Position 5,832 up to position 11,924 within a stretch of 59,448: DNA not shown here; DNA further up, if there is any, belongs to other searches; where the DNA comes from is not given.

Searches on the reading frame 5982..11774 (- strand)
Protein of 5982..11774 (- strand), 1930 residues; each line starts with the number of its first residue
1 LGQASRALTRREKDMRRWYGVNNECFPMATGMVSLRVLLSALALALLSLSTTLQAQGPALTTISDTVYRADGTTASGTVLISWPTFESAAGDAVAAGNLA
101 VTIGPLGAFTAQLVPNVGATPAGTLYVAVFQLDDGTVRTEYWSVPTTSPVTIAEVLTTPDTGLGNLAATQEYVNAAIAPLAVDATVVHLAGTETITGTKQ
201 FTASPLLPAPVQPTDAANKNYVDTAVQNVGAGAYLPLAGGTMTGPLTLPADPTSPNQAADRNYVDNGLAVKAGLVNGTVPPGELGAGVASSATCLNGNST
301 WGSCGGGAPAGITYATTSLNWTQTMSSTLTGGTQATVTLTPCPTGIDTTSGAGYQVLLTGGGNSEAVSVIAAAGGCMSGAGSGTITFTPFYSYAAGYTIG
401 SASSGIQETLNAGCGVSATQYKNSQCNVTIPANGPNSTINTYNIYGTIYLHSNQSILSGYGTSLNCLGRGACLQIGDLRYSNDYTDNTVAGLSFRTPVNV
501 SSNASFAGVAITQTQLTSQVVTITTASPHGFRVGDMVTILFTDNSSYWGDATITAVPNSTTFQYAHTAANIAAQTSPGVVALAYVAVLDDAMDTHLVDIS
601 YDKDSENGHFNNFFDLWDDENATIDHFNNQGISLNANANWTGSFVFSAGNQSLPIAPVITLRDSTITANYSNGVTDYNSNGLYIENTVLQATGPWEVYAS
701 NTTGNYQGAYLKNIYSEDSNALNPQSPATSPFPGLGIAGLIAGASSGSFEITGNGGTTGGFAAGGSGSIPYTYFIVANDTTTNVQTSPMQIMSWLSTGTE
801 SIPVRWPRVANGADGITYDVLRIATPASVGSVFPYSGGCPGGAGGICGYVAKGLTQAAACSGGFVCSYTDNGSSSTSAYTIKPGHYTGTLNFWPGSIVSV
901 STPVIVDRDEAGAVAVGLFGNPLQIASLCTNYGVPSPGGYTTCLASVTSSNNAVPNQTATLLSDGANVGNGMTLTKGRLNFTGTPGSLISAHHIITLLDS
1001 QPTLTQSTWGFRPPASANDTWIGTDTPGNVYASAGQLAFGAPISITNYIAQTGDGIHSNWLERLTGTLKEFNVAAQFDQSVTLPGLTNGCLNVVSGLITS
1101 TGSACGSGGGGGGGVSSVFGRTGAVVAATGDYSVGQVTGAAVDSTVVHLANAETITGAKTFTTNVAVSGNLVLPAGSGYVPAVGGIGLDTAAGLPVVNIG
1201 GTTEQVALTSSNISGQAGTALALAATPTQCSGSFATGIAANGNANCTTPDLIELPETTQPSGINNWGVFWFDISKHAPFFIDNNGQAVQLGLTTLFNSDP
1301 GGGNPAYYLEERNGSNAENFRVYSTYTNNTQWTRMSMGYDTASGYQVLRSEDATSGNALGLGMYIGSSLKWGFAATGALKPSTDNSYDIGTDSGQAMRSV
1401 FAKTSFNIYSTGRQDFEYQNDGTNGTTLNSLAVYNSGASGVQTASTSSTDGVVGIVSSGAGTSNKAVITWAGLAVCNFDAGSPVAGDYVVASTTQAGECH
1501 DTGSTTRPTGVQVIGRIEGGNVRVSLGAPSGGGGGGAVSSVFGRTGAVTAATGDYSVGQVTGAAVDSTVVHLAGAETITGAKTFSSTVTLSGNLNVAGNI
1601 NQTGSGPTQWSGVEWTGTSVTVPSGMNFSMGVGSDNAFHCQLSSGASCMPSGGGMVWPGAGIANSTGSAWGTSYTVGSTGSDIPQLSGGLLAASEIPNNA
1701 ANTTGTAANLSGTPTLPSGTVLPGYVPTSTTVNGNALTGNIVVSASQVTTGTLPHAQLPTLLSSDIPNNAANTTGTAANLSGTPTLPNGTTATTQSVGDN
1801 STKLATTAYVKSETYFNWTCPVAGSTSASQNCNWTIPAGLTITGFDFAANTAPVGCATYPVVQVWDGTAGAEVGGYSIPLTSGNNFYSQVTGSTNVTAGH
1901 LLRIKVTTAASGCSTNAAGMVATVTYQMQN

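Call 23: search_protein_families(library=pfam, proteins=[window:5982-11774:-], max_evalue=0.001)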
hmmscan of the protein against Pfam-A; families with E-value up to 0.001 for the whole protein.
window:5982-11774:- (1930 aa): 1 family
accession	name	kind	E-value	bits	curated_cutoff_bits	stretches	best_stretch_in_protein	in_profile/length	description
PF18338.7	BppL_N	-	2e-12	46.6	25.8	2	182-203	1-22/25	Lower baseplate protein N-terminal domain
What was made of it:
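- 5982..11774 (-): 1930-aa fibre / receptor-binding-like protein with BppL_N repeats, part of the same cluster. Pfam BppL_N 2e-12 (call 23).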
